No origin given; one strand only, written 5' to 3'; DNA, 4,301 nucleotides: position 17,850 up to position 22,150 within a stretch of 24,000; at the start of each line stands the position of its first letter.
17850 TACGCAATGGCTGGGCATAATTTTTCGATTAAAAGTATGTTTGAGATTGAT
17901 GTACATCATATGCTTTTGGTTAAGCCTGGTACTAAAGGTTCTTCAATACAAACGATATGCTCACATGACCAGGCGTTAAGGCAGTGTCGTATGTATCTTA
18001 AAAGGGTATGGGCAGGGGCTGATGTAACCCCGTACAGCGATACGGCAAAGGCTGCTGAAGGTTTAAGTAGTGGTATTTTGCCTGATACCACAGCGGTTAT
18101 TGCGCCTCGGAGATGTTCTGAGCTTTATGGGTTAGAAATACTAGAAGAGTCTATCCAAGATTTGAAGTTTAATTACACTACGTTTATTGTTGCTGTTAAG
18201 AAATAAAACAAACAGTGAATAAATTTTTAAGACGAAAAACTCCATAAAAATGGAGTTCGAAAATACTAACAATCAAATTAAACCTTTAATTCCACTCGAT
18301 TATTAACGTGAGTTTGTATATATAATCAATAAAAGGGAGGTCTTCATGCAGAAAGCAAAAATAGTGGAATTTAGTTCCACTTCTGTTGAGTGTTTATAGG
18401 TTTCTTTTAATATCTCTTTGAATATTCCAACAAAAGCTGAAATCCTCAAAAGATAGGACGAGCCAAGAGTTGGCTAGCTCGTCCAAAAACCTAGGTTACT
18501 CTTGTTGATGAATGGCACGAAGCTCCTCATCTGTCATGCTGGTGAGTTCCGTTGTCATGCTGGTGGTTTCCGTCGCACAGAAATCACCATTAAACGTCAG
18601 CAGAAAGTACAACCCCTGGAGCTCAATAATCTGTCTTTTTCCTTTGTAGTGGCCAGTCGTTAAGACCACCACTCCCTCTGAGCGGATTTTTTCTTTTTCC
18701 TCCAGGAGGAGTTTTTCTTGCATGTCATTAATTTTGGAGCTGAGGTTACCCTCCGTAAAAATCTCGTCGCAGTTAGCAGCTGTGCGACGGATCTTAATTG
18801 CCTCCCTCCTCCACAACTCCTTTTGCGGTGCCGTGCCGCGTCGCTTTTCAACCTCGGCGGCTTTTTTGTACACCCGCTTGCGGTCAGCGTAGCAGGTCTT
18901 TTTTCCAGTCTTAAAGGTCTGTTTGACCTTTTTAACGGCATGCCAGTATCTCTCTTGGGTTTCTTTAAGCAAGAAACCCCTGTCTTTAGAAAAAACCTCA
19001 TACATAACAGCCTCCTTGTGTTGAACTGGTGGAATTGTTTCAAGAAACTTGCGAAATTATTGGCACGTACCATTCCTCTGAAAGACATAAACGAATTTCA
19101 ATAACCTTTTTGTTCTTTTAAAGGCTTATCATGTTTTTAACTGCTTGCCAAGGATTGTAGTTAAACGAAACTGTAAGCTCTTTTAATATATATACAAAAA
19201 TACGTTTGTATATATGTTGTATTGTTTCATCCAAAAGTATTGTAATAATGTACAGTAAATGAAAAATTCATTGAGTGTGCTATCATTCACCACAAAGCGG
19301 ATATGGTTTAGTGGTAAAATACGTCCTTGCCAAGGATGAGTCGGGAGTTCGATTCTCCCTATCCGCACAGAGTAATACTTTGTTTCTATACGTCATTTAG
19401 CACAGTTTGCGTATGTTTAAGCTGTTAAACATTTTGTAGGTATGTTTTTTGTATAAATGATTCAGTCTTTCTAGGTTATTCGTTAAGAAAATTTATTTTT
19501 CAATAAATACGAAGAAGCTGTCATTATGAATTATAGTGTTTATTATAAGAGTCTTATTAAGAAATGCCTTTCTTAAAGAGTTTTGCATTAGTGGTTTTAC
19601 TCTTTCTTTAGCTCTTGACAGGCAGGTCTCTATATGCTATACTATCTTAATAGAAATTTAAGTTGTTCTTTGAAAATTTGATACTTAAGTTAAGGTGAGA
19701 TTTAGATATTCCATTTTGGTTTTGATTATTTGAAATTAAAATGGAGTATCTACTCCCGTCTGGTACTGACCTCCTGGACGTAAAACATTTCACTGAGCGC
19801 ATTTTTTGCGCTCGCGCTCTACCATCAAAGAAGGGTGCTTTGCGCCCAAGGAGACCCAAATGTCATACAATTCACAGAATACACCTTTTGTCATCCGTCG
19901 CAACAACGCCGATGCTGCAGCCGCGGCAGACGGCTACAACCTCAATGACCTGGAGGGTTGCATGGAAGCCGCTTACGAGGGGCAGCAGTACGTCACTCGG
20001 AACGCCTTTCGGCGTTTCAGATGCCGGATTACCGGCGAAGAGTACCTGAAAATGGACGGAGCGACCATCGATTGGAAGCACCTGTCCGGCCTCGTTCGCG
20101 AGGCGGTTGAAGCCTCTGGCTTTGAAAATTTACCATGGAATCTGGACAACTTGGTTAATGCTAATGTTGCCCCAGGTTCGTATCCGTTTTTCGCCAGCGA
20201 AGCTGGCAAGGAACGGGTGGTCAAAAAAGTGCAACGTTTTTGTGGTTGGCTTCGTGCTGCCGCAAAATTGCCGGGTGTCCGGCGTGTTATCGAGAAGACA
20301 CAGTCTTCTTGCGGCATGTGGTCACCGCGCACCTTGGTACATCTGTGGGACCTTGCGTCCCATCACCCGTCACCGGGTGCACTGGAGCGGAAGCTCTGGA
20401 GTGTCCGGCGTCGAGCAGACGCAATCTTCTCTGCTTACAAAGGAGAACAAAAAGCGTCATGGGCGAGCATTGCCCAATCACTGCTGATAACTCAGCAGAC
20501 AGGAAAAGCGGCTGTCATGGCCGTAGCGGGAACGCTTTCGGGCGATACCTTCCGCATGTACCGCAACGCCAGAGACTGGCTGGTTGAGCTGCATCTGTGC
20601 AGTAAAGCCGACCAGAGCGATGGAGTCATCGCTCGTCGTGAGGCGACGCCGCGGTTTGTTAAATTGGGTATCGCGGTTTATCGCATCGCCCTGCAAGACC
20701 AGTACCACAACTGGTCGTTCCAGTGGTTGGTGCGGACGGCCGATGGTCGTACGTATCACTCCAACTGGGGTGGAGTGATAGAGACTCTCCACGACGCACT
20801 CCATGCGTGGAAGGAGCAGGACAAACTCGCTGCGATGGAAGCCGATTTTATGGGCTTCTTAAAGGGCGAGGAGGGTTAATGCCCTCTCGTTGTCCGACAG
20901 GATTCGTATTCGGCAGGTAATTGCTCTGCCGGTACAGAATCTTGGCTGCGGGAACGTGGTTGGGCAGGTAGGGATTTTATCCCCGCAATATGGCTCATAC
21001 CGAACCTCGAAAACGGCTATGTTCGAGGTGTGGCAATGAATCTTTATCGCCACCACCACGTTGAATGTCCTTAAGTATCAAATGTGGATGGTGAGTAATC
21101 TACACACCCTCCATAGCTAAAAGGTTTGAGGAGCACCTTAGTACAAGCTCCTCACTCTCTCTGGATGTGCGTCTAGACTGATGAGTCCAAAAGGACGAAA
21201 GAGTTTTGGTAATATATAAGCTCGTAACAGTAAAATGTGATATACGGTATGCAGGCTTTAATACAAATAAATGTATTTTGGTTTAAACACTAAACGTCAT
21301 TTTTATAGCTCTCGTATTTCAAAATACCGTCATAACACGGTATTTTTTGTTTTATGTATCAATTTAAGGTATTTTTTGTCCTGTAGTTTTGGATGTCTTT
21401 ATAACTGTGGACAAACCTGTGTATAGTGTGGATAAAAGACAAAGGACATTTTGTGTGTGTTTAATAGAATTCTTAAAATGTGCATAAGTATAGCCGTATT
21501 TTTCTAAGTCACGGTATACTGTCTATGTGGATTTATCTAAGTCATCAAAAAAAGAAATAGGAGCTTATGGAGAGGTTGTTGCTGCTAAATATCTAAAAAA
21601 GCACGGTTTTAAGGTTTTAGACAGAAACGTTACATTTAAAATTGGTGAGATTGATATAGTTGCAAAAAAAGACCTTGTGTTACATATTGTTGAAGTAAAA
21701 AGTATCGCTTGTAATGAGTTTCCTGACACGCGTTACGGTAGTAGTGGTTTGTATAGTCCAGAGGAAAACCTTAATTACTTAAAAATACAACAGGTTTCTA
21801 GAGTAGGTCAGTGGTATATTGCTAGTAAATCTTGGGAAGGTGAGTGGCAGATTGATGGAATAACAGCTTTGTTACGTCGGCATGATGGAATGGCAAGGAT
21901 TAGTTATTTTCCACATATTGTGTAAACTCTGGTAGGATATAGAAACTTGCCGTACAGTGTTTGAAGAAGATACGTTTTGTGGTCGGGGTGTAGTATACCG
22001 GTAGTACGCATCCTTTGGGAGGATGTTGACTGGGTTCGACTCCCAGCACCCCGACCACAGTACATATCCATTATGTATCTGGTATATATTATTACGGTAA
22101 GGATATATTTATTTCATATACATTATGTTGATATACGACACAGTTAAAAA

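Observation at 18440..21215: Compositionally foreign patchwork around tRNA-Gly with no recognisable mobility genes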

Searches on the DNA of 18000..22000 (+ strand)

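Call 6: search_rna_families(source=window, start=18000, end=22000, threshold=evalue, max_evalue=10, show_alignments=6)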
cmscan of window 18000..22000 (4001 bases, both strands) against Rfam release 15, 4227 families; matches with E-value up to 10: 8.
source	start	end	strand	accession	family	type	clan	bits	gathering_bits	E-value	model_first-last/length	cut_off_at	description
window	19297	19367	+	RF00005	tRNA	Gene; tRNA;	CL00001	69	29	3.7e-14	1-71/71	no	tRNA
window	21152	21206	+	RF00008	Hammerhead_3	Gene; ribozyme;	CL00010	37.2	48.5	1.4e-05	1-54/54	no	Hammerhead ribozyme (type III)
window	21323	21377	-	RF02844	RefA9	Gene; antisense;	-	27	49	0.38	1-64/64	no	Enterococcus sRNA A9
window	19297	19368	-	RF04354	Plastid-ycf2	Cis-reg;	-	26.5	65.7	0.02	1-75/75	no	Plastid-ycf2 5UTR RNA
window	21288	21378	+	RF01770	rimP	Cis-reg; leader;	-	26.1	47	0.33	1-102/102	no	Gammaprotebacteria rimP leader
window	20005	20124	-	RF02127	GNAS-AS1_1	Gene; lncRNA;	-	21.3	45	2.8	1-105/105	no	GNAS antisense RNA 1 conserved region 1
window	18357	18467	+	RF00114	S15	Cis-reg; leader;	CL00121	20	39.5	0.18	1-117/117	no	Ribosomal S15 leader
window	19674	19780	-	RF01416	NrrF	Gene; antisense;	-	17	60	4.7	1-160/160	no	NrrF RNA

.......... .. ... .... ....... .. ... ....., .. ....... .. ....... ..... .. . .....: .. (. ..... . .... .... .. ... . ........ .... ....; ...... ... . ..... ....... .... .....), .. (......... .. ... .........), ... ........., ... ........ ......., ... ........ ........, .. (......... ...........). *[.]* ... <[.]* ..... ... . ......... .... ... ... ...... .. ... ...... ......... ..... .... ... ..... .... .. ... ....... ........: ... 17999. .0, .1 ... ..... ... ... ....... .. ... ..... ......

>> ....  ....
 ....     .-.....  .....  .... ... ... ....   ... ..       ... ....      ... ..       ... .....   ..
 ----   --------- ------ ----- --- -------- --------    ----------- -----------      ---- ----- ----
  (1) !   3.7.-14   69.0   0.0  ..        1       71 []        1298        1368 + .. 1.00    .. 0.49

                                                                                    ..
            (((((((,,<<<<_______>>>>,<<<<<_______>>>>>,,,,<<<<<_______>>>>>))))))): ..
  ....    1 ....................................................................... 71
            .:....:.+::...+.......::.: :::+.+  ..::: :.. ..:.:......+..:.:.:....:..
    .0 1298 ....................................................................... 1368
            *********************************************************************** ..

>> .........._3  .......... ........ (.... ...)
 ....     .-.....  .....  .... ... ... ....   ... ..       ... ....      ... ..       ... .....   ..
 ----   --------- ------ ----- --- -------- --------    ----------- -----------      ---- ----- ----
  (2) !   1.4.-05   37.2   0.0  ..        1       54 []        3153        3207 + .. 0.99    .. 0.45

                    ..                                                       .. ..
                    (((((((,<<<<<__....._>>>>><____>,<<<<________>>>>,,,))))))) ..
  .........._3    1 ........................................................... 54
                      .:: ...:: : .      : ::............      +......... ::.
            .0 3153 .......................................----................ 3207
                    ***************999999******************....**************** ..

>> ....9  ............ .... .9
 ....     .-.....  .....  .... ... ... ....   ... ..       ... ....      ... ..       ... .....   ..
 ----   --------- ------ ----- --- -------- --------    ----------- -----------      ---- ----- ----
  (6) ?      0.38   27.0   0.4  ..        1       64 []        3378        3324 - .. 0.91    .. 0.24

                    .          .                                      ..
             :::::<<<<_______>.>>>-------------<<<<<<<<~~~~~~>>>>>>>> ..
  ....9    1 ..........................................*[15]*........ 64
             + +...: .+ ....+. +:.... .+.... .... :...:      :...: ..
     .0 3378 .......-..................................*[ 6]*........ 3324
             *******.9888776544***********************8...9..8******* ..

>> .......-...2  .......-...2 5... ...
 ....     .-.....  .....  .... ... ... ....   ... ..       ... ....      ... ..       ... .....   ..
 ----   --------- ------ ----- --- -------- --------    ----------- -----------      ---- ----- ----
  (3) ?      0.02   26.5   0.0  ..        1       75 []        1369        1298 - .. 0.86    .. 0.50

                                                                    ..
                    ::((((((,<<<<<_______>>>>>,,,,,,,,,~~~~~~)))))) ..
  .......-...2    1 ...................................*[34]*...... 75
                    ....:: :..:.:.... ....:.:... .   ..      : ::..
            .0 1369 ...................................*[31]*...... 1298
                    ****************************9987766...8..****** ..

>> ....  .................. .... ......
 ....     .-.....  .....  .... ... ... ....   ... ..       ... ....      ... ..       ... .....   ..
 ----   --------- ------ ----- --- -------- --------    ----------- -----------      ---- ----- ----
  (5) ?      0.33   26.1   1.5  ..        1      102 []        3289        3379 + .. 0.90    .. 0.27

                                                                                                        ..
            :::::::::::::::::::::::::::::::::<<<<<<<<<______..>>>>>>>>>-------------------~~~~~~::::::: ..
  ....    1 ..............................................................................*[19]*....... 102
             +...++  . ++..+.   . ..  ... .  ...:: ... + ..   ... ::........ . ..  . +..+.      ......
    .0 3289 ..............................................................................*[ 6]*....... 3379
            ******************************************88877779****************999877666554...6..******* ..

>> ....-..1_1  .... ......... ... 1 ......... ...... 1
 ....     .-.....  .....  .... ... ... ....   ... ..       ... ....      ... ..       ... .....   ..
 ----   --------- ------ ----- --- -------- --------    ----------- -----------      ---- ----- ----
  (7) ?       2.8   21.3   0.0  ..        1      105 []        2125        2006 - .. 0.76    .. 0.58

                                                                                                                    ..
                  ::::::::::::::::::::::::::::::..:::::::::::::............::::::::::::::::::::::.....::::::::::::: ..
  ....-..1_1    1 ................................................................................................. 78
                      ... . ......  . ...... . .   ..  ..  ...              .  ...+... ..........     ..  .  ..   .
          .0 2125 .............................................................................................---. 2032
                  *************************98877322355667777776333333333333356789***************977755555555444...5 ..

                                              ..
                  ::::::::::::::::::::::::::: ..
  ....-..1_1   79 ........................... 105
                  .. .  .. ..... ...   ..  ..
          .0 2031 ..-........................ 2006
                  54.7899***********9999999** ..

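Call 16: search_rna_families(sources=[L001, L002, L003, L004], threshold=evalue, max_evalue=0.01, show_alignments=4)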
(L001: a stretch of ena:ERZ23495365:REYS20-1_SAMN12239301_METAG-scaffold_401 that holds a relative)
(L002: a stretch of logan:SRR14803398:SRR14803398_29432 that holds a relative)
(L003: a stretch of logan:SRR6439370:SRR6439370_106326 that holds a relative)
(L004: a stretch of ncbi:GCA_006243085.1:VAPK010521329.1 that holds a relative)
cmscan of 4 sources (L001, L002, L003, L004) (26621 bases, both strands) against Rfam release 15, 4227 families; matches with E-value up to 0.01: 9.
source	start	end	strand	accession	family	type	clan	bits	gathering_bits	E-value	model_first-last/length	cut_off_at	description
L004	554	624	-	RF00005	tRNA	Gene; tRNA;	CL00001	69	29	2.5e-13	1-71/71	no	tRNA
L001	7460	7530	-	RF00005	tRNA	Gene; tRNA;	CL00001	64.5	29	4.3e-12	1-71/71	no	tRNA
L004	2350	2421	-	RF00005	tRNA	Gene; tRNA;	CL00001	60.8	29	4.5e-11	1-71/71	no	tRNA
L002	2645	2715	+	RF00005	tRNA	Gene; tRNA;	CL00001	58.6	29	1.8e-10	1-71/71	no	tRNA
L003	2645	2715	+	RF00005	tRNA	Gene; tRNA;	CL00001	58.6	29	1.8e-10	1-71/71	no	tRNA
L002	2640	2747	+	RF02435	SpF41_sRNA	Gene; sRNA;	-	38.8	52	0.006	1-105/105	no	Streptococcus sRNA SpF41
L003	2640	2747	+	RF02435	SpF41_sRNA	Gene; sRNA;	-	38.8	52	0.006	1-105/105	no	Streptococcus sRNA SpF41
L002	1813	1867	+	RF00008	Hammerhead_3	Gene; ribozyme;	CL00010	37.2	48.5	9e-05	1-54/54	no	Hammerhead ribozyme (type III)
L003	1813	1867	+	RF00008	Hammerhead_3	Gene; ribozyme;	CL00010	37.2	48.5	9e-05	1-54/54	no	Hammerhead ribozyme (type III)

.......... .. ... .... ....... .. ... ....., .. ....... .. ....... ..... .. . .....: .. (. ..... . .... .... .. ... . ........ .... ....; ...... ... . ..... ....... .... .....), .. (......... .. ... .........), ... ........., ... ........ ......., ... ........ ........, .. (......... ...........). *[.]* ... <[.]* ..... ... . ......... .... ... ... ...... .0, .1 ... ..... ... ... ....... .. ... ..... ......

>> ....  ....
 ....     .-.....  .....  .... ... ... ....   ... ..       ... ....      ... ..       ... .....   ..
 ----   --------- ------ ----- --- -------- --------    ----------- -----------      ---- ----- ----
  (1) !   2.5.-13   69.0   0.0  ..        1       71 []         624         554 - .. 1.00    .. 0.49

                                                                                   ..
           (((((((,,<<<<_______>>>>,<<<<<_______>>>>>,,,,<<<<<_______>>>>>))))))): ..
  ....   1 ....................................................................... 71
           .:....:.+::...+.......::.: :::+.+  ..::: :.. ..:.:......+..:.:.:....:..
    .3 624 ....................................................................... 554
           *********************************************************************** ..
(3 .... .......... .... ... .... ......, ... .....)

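Call 21: search_rna_families(sources=[L005, L006, L007, L008, L009], threshold=evalue, max_evalue=0.1, show_alignments=0)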
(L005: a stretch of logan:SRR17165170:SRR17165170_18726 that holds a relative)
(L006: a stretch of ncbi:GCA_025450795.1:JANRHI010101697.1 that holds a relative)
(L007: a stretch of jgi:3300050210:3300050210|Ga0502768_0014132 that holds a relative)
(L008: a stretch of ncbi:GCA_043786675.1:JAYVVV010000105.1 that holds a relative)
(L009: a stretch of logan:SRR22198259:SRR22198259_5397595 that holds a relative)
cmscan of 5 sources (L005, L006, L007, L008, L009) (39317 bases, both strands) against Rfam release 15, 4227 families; matches with E-value up to 0.1: 2.
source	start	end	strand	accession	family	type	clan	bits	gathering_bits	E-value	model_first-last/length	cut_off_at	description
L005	7108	7163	+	RF00008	Hammerhead_3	Gene; ribozyme;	CL00010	40.7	48.5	1.4e-05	1-54/54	no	Hammerhead ribozyme (type III)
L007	5563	5617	+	RF00008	Hammerhead_3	Gene; ribozyme;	CL00010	40.2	48.5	1.8e-05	1-54/54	no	Hammerhead ribozyme (type III)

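Call 48: search_rna_families(sources=[L130, L131, L132], threshold=evalue, max_evalue=0.1)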
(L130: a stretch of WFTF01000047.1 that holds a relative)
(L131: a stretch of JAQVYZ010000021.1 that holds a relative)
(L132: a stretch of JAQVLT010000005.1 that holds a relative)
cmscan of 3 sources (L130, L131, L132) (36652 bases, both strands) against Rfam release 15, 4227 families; matches with E-value up to 0.1: 2.
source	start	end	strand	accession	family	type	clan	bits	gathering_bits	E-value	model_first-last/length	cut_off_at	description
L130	9460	9530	-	RF00005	tRNA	Gene; tRNA;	CL00001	64.5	29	6e-12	1-71/71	no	tRNA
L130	3906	3958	-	RF02432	SpF25_sRNA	Gene; sRNA;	-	35.3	48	0.03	1-102/102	no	Streptococcus sRNA SpF25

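Call 70: build_rna_model(alignment_id=A4, structure=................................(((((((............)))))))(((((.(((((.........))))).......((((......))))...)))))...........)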
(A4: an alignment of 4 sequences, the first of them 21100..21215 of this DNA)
Model R1 built from alignment A4 (4 sequences, 123 columns); structure: as given.
model positions 116; base pairs 21; branch points 2; effective number of sequences 1.61; information 0.59 bits per position. Calibrated on 0.2 Mb of random sequence (short: E-values are rough).
structure used (alignment columns):
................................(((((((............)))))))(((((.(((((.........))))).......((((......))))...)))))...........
